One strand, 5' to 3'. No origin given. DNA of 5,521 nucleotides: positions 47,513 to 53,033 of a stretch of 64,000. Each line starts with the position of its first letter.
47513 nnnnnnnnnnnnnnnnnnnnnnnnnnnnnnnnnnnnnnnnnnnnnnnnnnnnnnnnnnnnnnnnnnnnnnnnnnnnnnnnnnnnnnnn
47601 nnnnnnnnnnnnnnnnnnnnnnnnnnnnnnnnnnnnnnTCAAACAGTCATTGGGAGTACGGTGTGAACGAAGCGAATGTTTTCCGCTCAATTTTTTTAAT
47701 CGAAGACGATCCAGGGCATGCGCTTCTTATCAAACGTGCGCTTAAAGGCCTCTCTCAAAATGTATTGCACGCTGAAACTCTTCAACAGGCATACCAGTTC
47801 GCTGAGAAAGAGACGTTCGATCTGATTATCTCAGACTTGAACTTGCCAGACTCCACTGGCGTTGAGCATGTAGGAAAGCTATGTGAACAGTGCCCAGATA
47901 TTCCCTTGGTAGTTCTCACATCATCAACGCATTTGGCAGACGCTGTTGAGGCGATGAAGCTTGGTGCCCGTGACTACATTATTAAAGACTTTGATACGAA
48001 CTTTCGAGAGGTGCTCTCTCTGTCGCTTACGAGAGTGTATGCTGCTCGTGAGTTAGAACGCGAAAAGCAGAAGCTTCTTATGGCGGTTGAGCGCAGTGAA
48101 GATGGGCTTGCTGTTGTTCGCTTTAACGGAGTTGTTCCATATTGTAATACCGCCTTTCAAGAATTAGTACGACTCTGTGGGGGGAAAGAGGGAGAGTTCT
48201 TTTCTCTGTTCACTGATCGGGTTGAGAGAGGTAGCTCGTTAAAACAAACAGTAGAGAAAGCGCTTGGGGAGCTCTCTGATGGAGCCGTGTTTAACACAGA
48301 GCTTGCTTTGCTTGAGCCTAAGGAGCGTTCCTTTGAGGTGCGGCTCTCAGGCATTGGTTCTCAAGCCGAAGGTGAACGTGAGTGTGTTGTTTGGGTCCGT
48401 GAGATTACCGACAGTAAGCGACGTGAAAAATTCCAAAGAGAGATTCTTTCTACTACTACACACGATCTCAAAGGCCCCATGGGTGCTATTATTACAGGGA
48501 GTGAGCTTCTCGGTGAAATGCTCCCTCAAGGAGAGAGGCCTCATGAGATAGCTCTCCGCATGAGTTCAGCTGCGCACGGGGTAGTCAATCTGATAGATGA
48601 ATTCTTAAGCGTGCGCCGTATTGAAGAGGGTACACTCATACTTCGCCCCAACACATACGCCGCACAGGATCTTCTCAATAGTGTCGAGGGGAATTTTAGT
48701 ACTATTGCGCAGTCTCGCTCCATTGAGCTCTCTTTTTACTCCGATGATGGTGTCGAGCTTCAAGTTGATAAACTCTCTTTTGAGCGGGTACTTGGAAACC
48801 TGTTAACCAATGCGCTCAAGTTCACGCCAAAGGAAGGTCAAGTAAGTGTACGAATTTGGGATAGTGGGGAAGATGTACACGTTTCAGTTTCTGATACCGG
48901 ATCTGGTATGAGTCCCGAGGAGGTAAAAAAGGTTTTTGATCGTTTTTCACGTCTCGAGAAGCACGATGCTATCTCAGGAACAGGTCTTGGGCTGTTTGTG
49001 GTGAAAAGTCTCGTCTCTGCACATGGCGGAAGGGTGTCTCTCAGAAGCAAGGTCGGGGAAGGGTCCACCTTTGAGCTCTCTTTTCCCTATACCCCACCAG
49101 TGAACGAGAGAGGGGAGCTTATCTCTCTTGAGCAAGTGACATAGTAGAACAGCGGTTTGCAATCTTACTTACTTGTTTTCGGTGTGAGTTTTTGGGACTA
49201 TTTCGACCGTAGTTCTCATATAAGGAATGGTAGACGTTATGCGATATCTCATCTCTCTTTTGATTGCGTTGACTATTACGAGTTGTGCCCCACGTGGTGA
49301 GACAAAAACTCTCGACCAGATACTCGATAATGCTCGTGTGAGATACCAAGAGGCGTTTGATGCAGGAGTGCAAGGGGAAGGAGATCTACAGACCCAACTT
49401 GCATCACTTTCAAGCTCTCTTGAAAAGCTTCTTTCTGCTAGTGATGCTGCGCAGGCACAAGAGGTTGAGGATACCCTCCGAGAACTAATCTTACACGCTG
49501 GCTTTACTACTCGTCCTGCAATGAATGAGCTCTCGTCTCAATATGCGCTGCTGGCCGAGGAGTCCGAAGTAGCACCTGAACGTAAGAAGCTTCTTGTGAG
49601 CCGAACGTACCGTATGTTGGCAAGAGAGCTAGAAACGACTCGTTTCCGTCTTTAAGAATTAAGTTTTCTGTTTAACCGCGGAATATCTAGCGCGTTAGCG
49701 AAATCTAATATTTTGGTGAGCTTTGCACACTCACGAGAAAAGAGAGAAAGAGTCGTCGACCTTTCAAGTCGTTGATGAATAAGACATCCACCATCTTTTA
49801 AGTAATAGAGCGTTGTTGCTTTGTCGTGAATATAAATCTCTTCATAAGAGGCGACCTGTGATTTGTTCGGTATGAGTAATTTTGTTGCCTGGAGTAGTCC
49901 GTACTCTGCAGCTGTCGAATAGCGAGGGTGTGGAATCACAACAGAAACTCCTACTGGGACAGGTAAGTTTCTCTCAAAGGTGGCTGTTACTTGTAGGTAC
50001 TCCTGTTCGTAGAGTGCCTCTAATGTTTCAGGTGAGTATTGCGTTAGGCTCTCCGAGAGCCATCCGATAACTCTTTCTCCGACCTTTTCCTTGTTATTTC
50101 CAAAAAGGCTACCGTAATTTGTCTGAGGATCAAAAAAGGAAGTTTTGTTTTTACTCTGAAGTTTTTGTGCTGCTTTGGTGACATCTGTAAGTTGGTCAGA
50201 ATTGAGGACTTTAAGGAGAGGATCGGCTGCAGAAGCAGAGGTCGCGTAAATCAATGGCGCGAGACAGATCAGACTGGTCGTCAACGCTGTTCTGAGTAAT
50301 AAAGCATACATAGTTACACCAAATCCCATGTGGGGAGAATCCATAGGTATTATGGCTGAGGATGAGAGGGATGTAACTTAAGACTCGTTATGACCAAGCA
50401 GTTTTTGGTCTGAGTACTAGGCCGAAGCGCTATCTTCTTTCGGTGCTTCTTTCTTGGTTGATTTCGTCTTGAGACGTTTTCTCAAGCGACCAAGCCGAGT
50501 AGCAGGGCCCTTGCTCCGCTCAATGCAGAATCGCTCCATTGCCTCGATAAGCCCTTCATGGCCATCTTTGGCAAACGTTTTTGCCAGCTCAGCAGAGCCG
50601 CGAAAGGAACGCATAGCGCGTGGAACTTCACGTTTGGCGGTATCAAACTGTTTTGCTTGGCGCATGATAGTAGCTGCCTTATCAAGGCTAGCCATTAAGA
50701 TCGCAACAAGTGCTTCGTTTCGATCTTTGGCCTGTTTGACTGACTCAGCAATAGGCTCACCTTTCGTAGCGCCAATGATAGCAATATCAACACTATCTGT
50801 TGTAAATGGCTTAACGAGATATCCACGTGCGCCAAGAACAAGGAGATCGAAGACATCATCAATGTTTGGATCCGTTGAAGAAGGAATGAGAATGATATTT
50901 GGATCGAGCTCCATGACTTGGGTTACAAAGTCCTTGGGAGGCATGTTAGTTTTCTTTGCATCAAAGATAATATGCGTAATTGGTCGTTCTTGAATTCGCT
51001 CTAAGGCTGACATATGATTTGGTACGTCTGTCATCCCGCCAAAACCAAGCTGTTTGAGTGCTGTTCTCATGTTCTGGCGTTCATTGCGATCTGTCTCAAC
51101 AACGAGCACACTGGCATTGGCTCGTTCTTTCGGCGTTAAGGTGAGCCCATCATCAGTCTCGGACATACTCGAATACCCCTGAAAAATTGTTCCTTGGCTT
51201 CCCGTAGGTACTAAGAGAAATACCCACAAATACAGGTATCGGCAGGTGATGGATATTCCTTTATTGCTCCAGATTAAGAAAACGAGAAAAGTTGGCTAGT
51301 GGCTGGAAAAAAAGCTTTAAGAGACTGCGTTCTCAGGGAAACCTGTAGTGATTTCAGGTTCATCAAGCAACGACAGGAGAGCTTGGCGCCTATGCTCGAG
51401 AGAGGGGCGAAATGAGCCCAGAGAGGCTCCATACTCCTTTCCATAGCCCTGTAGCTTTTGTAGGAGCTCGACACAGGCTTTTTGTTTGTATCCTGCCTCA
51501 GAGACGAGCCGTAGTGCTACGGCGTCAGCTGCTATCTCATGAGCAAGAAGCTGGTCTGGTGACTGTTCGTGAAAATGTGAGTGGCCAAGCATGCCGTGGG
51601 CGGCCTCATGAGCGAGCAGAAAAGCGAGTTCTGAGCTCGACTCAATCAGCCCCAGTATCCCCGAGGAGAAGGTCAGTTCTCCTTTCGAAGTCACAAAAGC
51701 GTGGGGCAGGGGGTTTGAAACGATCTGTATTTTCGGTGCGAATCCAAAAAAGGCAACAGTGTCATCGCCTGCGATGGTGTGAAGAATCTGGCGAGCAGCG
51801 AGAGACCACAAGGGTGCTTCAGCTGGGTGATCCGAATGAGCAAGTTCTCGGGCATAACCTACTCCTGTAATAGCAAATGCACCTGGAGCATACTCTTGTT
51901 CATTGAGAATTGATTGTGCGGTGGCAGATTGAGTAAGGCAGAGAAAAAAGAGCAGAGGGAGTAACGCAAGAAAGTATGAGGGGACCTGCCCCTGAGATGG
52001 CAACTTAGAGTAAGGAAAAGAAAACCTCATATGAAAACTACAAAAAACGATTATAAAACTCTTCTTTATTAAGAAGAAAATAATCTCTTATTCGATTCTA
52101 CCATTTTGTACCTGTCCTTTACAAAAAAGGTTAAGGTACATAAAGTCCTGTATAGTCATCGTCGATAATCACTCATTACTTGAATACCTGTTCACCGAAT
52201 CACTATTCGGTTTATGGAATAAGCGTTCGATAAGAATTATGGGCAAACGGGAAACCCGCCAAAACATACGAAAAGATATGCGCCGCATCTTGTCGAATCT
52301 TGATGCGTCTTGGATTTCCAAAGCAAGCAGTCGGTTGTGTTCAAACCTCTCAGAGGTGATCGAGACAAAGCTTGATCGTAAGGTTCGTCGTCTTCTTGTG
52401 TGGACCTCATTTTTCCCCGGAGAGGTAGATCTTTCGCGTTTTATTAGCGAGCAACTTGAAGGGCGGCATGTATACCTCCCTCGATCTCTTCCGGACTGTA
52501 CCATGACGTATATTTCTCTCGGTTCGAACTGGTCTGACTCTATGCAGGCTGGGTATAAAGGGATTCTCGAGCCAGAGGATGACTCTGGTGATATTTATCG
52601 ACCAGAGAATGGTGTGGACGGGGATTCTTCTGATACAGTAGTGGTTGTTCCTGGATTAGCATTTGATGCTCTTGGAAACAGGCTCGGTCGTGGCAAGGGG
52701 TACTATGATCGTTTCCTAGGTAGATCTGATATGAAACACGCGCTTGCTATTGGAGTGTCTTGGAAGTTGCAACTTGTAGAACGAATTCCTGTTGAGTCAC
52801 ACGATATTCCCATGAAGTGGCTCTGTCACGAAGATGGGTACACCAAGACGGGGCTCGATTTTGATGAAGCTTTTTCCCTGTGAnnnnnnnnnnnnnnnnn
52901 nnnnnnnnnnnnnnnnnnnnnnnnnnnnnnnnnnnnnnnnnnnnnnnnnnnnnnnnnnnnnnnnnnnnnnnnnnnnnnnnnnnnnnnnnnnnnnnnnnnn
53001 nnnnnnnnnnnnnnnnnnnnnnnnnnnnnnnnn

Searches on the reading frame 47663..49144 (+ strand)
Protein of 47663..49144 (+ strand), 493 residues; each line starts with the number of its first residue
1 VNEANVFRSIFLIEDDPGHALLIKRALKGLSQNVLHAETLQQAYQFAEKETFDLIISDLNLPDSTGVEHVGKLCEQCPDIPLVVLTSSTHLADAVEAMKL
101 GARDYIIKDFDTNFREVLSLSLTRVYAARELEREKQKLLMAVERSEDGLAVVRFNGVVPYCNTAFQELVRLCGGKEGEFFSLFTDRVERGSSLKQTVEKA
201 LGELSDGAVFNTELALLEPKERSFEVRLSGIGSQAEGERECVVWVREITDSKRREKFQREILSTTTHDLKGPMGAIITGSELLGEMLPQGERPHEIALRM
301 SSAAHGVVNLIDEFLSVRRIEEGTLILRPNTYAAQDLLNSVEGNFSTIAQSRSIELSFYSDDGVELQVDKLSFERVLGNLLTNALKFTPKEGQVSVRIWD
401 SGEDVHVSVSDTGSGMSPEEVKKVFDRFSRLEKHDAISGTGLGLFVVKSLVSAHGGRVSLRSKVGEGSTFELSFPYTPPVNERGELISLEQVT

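Call 42: search_protein_families(library=pfam, proteins=[window:47663-49144:+])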
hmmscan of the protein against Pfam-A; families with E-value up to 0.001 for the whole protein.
window:47663-49144:+ (493 aa): 5 families
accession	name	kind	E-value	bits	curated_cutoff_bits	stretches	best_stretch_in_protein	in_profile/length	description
PF02518.31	HATPase_c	-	2e-30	105.9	26.4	1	369-477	2-110/111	Histidine kinase-, DNA gyrase B-, and HSP90-like ATPase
PF00072.30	Response_reg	-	3.8e-21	75.8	30.2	1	10-112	1-103/111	Response regulator receiver domain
PF00512.31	HisKA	-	4.7e-06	27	26.9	1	258-323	2-66/66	His Kinase A (phospho-acceptor) domain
PF13581.12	HATPase_c_2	-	2.2e-05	24.9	27.4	1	380-454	39-112/127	Histidine kinase-like ATPase domain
PF13589.12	HATPase_c_3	-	0.00025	21.5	25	1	372-446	2-79/137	Histidine kinase-, DNA gyrase B-, and HSP90-like ATPase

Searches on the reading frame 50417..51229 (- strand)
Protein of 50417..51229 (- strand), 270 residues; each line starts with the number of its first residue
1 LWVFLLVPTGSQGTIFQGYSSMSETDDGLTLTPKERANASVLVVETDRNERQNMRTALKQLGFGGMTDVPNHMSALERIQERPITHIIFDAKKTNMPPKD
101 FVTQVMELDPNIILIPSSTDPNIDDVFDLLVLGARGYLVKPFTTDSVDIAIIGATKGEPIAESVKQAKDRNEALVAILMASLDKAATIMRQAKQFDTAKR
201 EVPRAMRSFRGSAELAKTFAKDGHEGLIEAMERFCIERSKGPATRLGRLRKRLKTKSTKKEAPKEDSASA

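Call 43: search_protein_families(library=pfam, proteins=[window:50417-51229:-])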
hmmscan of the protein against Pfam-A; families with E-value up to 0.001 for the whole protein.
window:50417-51229:- (270 aa): 1 family
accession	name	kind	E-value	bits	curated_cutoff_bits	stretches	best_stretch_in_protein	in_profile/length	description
PF00072.30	Response_reg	-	2.8e-09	37.5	30.2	1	41-147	1-106/111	Response regulator receiver domain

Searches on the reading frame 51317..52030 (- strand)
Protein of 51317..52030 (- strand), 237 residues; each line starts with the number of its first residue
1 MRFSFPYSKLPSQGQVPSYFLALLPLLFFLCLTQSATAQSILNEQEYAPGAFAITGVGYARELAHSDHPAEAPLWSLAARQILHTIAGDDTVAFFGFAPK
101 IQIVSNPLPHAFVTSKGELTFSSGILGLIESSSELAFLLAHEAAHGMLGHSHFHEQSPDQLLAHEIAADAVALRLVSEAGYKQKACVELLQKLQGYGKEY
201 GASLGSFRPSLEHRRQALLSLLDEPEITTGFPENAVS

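Call 43: search_protein_families(library=pfam, proteins=[window:51317-52030:-])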
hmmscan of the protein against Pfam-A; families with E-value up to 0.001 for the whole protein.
window:51317-52030:- (237 aa): 1 family
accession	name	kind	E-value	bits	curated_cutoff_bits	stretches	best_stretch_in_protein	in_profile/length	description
PF01435.24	Peptidase_M48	-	1.8e-11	44.7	20.3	1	93-152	18-82/186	Peptidase family M48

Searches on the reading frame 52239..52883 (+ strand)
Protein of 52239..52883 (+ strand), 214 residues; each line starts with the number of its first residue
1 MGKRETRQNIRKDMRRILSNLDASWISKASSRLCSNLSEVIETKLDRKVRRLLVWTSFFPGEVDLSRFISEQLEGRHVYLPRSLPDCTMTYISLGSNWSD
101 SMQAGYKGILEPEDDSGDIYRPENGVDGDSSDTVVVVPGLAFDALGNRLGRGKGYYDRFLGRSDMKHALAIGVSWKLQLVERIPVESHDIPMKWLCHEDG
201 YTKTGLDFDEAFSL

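Call 43: search_protein_families(library=pfam, proteins=[window:52239-52883:+])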
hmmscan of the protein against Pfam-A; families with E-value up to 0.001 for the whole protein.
window:52239-52883:+ (214 aa): 1 family
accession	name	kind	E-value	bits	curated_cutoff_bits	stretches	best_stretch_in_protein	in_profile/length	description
PF01812.26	5-FTHF_cyc-lig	-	5.1e-31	108.5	27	1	7-196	1-184/186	5-formyltetrahydrofolate cyclo-ligase family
